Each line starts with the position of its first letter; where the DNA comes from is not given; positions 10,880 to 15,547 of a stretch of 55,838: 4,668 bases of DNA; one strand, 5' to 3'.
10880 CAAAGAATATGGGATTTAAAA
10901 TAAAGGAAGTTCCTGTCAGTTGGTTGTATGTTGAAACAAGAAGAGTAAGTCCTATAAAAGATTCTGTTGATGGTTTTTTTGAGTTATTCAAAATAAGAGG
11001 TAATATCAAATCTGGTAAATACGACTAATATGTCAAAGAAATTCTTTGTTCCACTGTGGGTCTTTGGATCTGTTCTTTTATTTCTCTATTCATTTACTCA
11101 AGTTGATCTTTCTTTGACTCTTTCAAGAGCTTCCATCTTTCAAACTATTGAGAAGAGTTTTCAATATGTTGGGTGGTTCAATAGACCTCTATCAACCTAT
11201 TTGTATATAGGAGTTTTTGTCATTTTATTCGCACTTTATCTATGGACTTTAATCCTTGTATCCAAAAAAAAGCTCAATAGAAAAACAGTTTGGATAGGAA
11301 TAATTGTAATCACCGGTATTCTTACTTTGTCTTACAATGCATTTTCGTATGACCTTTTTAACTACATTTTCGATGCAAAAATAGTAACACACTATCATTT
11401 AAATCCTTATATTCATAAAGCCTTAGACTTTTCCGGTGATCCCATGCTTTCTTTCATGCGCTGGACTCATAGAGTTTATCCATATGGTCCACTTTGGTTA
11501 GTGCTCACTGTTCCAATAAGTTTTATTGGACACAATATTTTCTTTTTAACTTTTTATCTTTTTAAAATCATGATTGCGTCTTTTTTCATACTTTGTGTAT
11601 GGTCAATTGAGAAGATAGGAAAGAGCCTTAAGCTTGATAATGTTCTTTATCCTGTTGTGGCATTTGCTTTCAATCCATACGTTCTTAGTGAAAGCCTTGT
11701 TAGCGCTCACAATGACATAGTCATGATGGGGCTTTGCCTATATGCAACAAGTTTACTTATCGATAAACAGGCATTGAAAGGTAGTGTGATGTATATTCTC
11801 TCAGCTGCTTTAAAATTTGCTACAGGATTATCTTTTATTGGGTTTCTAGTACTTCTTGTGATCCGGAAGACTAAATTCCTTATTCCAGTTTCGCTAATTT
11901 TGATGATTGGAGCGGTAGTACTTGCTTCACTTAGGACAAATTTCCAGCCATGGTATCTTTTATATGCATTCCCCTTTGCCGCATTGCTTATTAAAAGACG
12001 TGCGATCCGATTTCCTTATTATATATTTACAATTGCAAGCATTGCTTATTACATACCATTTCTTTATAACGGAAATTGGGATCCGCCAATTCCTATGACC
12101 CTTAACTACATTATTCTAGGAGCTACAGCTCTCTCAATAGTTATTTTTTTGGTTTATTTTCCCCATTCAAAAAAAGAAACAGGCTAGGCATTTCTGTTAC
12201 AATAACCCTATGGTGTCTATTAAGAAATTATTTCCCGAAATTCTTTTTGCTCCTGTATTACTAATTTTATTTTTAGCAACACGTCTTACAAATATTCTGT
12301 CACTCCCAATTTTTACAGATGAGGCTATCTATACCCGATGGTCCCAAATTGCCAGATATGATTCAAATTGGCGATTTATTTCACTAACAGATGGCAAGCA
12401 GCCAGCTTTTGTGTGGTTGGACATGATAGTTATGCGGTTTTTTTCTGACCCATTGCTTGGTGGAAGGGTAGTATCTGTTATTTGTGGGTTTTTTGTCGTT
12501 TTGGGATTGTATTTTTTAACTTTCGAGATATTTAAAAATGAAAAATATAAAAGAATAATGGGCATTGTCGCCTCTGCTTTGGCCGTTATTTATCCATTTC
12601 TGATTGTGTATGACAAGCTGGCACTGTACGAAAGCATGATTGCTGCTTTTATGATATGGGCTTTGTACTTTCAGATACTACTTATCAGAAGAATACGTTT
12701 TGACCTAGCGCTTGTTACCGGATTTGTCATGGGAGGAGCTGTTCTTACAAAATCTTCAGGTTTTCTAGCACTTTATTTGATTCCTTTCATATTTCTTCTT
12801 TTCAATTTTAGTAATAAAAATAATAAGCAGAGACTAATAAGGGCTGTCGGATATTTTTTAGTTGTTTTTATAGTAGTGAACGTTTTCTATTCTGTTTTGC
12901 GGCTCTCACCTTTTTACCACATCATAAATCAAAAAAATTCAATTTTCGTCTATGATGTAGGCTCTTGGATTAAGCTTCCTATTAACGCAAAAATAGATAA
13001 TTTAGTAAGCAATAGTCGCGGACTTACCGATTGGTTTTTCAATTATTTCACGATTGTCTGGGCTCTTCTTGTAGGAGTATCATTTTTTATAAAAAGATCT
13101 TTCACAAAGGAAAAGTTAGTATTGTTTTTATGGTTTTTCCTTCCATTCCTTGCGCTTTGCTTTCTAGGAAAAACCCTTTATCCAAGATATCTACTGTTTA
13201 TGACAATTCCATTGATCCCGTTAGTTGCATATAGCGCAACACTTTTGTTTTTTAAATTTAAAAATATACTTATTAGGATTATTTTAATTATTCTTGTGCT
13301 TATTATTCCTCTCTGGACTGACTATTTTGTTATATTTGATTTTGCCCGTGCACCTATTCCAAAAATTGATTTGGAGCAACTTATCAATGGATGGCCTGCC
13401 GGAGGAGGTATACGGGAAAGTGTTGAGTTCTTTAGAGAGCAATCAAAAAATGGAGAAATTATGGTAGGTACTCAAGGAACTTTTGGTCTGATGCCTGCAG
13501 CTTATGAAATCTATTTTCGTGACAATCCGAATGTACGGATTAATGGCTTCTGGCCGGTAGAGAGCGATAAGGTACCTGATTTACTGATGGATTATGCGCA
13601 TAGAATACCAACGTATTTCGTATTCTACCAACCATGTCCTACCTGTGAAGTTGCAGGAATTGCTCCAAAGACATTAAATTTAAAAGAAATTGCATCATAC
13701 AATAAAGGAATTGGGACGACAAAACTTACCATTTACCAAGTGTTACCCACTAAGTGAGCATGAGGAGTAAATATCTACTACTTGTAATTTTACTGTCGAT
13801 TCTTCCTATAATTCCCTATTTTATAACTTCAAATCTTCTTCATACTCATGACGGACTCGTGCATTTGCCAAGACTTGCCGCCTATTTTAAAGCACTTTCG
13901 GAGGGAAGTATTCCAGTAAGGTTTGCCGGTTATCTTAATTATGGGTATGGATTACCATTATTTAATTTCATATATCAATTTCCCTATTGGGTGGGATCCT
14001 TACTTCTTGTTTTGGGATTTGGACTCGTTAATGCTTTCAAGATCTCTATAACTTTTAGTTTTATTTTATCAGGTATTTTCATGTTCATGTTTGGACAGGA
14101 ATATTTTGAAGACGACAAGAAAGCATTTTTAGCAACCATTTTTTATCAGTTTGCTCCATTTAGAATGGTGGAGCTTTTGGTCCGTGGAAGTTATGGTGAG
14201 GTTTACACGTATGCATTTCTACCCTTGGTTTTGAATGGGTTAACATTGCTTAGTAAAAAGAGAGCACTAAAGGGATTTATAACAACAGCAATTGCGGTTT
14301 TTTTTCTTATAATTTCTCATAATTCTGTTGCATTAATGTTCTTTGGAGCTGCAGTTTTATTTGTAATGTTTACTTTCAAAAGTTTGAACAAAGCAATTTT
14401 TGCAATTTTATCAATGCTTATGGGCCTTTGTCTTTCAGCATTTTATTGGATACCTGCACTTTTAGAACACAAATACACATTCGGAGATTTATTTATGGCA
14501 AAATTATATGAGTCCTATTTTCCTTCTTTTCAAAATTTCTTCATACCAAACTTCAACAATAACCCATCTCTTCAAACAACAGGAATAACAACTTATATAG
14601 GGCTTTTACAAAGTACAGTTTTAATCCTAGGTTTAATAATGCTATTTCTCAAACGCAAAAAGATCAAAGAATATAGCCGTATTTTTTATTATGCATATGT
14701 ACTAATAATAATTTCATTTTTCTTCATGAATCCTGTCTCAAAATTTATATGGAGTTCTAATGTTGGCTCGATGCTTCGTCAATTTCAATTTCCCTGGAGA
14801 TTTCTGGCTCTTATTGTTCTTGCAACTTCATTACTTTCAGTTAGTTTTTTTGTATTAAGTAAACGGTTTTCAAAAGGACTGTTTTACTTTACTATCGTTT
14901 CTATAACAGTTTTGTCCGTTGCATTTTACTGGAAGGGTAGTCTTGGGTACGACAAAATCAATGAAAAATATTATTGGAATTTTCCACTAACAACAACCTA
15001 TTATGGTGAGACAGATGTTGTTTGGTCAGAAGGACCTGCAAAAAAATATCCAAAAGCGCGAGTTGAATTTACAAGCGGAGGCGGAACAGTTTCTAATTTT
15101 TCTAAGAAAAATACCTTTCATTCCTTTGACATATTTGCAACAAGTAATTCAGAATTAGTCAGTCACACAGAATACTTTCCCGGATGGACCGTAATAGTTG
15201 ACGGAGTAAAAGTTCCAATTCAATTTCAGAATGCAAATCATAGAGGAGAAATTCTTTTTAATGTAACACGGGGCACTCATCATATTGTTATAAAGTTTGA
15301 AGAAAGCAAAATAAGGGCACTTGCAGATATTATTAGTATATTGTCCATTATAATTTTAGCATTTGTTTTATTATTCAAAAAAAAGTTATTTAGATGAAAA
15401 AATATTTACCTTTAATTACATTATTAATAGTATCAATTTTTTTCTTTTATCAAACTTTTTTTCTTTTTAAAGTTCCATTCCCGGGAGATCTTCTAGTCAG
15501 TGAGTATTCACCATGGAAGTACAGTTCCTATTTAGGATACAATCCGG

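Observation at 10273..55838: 45-kb co-directional glycosylation mega-cluster dominated by 18 extracytoplasmic GT-C-type membrane enzymes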

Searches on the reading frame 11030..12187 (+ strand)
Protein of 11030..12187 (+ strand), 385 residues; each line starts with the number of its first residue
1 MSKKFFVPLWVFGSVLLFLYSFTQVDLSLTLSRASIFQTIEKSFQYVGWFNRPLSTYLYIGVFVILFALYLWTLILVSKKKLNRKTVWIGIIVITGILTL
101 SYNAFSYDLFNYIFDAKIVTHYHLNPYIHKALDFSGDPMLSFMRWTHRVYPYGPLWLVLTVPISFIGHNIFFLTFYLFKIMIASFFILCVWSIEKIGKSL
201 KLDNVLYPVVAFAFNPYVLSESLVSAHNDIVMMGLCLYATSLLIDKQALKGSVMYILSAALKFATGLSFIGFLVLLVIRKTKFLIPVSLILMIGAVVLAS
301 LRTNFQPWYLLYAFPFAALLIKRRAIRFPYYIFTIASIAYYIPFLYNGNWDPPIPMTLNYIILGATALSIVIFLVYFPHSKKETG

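Call 3: search_protein_families(library=pfam, proteins=[window:11030-12187:+], max_evalue=0.01)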
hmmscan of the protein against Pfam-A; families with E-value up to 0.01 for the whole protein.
window:11030-12187:+ (385 aa): 0 families

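Call 34: find_homologous_proteins(query=window:11030-12187:+, max_evalue=0.00001)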
Query window:11030-12187:+ (385 aa): 2248 proteins with E <= 0.00001 among 8000 candidates; the best 120 are listed.
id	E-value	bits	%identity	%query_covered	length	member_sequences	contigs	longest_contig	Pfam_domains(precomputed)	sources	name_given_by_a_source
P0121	2.1e-244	829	99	100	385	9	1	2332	PF26314.1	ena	-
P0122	2.8e-195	667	76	100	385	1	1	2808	PF26314.1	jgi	-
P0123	7.5e-190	649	77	100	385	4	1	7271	PF26314.1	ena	-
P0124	3.2e-189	647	74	100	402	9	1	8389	PF26314.1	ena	-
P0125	7.3e-186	636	75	100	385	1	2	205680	PF26314.1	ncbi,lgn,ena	-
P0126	2.7e-185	634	75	100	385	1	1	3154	PF26314.1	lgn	-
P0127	3.5e-185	634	75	100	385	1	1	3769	PF26314.1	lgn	-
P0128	4.6e-185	633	75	100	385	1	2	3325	PF26314.1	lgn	-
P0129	9.5e-185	632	75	100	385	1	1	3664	PF26314.1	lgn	-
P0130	1.2e-184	632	75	100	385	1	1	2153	PF26314.1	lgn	-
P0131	1.2e-184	632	75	100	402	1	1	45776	PF26314.1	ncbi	-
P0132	1.6e-184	632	75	100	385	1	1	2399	PF26314.1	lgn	-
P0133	1.7e-184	631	75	100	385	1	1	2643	PF26314.1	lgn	-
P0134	2.7e-184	631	75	100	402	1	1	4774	PF26314.1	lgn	-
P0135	1.0e-183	629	75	100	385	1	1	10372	PF26314.1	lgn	-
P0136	1.8e-175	602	70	99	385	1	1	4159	PF26314.1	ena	-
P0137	3.2e-171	588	69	100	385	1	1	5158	PF09594.17,PF26314.1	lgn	-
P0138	4.2e-171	587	65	100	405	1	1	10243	PF26314.1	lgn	-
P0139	3.2e-169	581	67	100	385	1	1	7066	PF26314.1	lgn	-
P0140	5.5e-169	580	68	99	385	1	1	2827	PF26314.1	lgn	-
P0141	1.0e-168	580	66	100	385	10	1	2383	PF26314.1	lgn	-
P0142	1.1e-168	579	66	100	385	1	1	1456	PF26314.1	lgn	-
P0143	6.2e-168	577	65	100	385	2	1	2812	PF26314.1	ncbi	-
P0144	9.9e-168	576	68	100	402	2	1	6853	PF26314.1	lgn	-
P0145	1.5e-165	569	66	100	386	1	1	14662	PF09594.17,PF26314.1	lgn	-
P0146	6.6e-164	564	65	99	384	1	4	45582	PF26314.1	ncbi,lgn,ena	-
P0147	4.9e-161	554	65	100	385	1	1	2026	PF26314.1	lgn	-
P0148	5.4e-157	541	66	97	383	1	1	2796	PF26314.1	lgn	-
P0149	1.1e-155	537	64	99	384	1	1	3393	PF26314.1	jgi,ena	-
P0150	2.0e-155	536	67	95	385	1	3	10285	PF26314.1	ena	-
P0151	1.0e-154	533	63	99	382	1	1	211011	PF09594.17,PF26314.1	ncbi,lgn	-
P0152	6.1e-154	531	63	100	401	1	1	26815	PF26314.1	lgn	-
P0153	2.4e-153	529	63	99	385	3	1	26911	PF26314.1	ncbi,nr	ncbi:MAG: hypothetical protein Q7T54_02440 [Candidatus Levybacteria bacterium]|nr:hypothetical prote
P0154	2.5e-153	529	64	99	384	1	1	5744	PF26314.1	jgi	jgi:hypothetical protein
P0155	2.7e-153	529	63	100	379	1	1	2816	PF26314.1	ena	-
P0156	3.1e-153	529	63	99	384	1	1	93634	PF26314.1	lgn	-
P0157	1.3e-152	526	62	99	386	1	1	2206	PF26314.1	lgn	-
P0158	7.7e-152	524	63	99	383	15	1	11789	PF26314.1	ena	-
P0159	1.3e-150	520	63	99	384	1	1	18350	PF26314.1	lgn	-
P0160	7.3e-149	514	66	96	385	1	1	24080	PF26314.1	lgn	-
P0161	8.4e-149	514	65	93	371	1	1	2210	PF26314.1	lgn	-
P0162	4.2e-148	512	60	99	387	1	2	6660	PF26314.1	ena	-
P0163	5.3e-148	511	62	99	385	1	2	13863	PF09594.17,PF26314.1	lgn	-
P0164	6.4e-147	508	61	99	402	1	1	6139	PF09594.17,PF26314.1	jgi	-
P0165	6.4e-147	508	61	99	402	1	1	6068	PF09594.17,PF26314.1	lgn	-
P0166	1.6e-146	506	61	99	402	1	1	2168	PF09594.17,PF26314.1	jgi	-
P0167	2.1e-146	506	61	99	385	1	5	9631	PF09594.17,PF26314.1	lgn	-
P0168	2.4e-146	506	61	99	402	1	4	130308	PF09594.17,PF26314.1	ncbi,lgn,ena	-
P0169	1.5e-144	500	59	100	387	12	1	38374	PF09594.17,PF26314.1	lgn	-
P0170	3.7e-144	499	61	96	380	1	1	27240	PF26314.1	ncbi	-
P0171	5.2e-143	495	60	100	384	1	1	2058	PF26314.1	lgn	-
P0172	1.2e-141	490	61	96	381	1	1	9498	PF26314.1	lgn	-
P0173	1.9e-141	490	60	98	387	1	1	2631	PF26314.1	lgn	-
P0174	4.0e-141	489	60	96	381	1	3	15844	PF26314.1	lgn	-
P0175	9.3e-141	487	58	98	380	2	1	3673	PF26314.1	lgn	-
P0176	9.9e-141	487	60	99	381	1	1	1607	PF26314.1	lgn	-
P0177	2.0e-140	486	61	97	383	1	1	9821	PF26314.1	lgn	-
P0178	5.3e-140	485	58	97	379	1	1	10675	PF26314.1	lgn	-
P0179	2.0e-134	467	61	97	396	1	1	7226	PF26314.1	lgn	-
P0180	5.3e-134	465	59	96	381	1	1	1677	PF26314.1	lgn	-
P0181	2.5e-132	460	66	82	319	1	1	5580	PF09594.17,PF26314.1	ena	-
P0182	3.0e-132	459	59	97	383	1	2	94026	PF26314.1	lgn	-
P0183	3.2e-132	459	59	96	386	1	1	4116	PF26314.1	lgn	-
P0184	4.1e-132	459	58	99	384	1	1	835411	PF26314.1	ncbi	-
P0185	3.5e-131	456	57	97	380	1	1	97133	PF26314.1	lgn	-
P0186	5.4e-131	455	57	96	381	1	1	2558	PF26314.1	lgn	-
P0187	1.8e-130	454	58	97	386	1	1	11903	PF26314.1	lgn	-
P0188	5.4e-129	449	57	97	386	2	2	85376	PF26314.1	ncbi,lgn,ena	-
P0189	3.0e-127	443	56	98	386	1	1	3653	PF26314.1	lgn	-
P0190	5.0e-127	442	57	96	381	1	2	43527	PF26314.1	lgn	-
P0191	2.1e-126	440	57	97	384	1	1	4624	PF26314.1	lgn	-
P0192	1.1e-125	438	58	98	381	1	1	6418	PF09594.17,PF26314.1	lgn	-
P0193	1.3e-124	434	57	96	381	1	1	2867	PF26314.1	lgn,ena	-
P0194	9.5e-124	431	56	97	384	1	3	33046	PF26314.1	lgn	-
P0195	6.6e-122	425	56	98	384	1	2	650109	PF26314.1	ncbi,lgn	-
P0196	4.3e-121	423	56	96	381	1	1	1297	PF26314.1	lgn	-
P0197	9.7e-120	418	56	93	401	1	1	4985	PF09594.17,PF26314.1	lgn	-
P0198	2.8e-119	417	57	97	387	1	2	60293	PF26314.1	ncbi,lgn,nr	ncbi:MAG TPA: hypothetical protein VG965_05235 [Patescibacteria group bacterium]|nr:hypothetical pro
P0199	4.3e-119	416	54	95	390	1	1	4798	PF26314.1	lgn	-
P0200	5.1e-119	416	55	99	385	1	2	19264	PF26314.1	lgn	-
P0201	3.0e-118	413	54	97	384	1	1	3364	PF09594.17,PF26314.1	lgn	-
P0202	3.0e-118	413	54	97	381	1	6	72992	PF26314.1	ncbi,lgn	-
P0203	3.1e-117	410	53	96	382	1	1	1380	PF09594.17,PF26314.1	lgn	-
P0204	1.9e-116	407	53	96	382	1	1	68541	PF26314.1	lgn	-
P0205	2.8e-116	407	58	91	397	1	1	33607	PF26314.1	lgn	-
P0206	3.0e-116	407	53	96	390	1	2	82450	PF26314.1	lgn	-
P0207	3.7e-116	407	57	91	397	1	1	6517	PF26314.1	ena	-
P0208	5.5e-116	406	55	96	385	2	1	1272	PF26314.1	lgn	-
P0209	5.9e-116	406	54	98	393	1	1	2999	PF26314.1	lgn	-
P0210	8.2e-116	405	55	99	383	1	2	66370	PF26314.1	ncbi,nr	ncbi:MAG TPA: polyprenol phosphomannose-dependent alpha 1,6 mannosyltransferase MptB [Patescibacteri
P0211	4.0e-115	403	52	100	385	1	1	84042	PF26314.1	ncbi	-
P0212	9.5e-115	402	56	94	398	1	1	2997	PF26314.1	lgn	-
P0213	1.2e-114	401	54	97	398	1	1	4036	PF26314.1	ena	-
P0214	2.7e-114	400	54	97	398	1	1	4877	PF26314.1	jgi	-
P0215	5.9e-114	399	56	96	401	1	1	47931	PF26314.1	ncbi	-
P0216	6.0e-114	399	52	99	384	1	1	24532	PF26314.1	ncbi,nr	ncbi:MAG TPA: polyprenol phosphomannose-dependent alpha 1,6 mannosyltransferase MptB [Patescibacteri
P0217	1.1e-113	398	57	91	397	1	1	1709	PF26314.1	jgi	jgi:hypothetical protein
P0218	1.2e-113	398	53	97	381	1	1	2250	PF26314.1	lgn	-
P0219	1.4e-113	398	53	96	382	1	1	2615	PF26314.1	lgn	-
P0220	2.5e-113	397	53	98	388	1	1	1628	PF26314.1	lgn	-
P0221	4.3e-113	396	52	99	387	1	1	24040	PF26314.1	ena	-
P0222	8.2e-113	395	54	96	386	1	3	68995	PF09594.17,PF26314.1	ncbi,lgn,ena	-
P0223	1.1e-112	395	53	97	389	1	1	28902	PF26314.1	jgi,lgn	-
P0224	2.1e-112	394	52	96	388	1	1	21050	PF09594.17,PF26314.1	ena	-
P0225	2.2e-112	394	52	96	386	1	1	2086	PF26314.1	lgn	-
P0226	5.8e-112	393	53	95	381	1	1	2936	PF26314.1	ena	-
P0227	1.1e-111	392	53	97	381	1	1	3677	PF26314.1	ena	-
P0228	1.1e-111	392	53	95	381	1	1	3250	PF26314.1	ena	-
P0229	1.7e-111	391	52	97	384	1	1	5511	PF26314.1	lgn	-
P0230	4.4e-111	390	51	100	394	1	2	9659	PF26314.1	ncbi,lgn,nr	ncbi:MAG TPA: hypothetical protein VG935_04955 [Patescibacteria group bacterium]|nr:hypothetical pro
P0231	4.9e-111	390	52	94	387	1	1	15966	PF26314.1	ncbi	-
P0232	5.3e-111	390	53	97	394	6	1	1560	PF26314.1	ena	-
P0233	5.3e-111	390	53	97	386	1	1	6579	PF26314.1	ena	-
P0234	8.5e-111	389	54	92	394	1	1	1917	PF26314.1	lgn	-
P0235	1.3e-110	388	53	97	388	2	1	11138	PF26314.1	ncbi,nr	ncbi:MAG TPA: hypothetical protein VEW42_06335 [Candidatus Eisenbacteria bacterium]|nr:hypothetical 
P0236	1.7e-110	388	54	94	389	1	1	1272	PF26314.1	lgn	-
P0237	1.8e-110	388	50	97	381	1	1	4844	PF26314.1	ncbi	-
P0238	2.0e-110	388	53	96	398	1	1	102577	PF26314.1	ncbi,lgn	-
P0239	7.2e-110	386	52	97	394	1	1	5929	PF26314.1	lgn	-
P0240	7.7e-110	386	51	97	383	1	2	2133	PF26314.1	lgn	-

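Call 36: search_protein_families(library=pfam, proteins=[window:11030-12187:+], max_evalue=10)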
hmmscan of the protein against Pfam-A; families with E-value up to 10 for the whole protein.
window:11030-12187:+ (385 aa): 1 family
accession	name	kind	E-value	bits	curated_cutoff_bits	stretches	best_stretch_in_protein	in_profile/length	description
PF19019.6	Phlebo_G2_C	-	4.5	7.3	25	1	47-84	124-161/171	Phlebovirus glycoprotein G2 C-terminal domain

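Call 44: search_protein_families(library=ncbifam, proteins=[window:11030-12187:+], max_evalue=0.001)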
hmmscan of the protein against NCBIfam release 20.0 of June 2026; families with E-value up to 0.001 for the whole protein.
window:11030-12187:+ (385 aa): 2 families
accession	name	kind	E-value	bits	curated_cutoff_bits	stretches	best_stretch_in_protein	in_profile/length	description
TIGR03459.1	crt_membr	equivalog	9.6e-17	61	439.4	1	9-281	4-270/470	alpha-(1->6)-mannopyranosyltransferase A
NF038066.1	MptB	equivalog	1.7e-07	30.1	40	1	81-242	132-295/553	polyprenol phosphomannose-dependent alpha 1,6 mannosyltransferase MptB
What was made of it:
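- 11030..12187 (+): g12: 385-aa GT-C of the MptA/MptB (GT87-related) type. TIGR03459 MptA E 1e-16, below cutoff (call 44).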

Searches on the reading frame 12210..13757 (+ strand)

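Call 3: search_protein_families(library=pfam, proteins=[window:12210-13757:+], max_evalue=0.01)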
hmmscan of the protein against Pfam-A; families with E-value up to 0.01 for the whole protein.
window:12210-13757:+ (515 aa): 2 families
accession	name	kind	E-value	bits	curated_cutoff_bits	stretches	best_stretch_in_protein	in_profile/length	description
PF13231.12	PMT_2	-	1e-07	32.7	26.1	1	65-223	4-155/160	Dolichyl-phosphate-mannose-protein mannosyltransferase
PF02366.24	PMT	-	1.4e-06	28.5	22.7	1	62-235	61-237/245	Dolichyl-phosphate-mannose-protein mannosyltransferase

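Call 44: search_protein_families(library=ncbifam, proteins=[window:12210-13757:+], max_evalue=0.001)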
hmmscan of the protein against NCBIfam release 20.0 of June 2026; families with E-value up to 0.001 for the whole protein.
window:12210-13757:+ (515 aa): 0 families

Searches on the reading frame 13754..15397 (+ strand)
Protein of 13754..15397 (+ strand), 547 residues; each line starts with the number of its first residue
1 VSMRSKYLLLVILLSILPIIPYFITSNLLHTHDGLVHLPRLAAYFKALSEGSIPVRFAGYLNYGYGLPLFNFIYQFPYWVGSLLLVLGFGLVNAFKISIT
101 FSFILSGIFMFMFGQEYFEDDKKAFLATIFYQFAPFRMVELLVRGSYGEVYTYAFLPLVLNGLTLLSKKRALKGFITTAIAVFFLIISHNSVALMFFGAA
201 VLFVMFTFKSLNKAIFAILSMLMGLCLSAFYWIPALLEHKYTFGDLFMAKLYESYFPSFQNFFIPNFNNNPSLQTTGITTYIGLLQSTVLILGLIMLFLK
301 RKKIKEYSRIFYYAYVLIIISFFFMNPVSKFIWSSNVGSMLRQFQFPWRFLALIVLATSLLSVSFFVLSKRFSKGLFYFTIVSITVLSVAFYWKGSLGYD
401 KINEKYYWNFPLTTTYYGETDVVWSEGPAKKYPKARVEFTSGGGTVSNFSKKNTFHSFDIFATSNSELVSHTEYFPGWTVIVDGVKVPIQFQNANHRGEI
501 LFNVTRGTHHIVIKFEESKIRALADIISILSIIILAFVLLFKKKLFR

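Call 3: search_protein_families(library=pfam, proteins=[window:13754-15397:+], max_evalue=0.01)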
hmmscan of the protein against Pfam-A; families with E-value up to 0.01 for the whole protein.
window:13754-15397:+ (547 aa): 1 family
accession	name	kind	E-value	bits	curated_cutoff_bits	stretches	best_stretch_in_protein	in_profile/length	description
PF10131.15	PTPS_related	-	1.3e-10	40.9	26.4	1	75-374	6-289/621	6-pyruvoyl-tetrahydropterin synthase related domain; membrane protein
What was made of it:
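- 13754..15397 (+): g14: PTPS_related GT-C (family B). PF10131, 40.9 bits (call 3).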
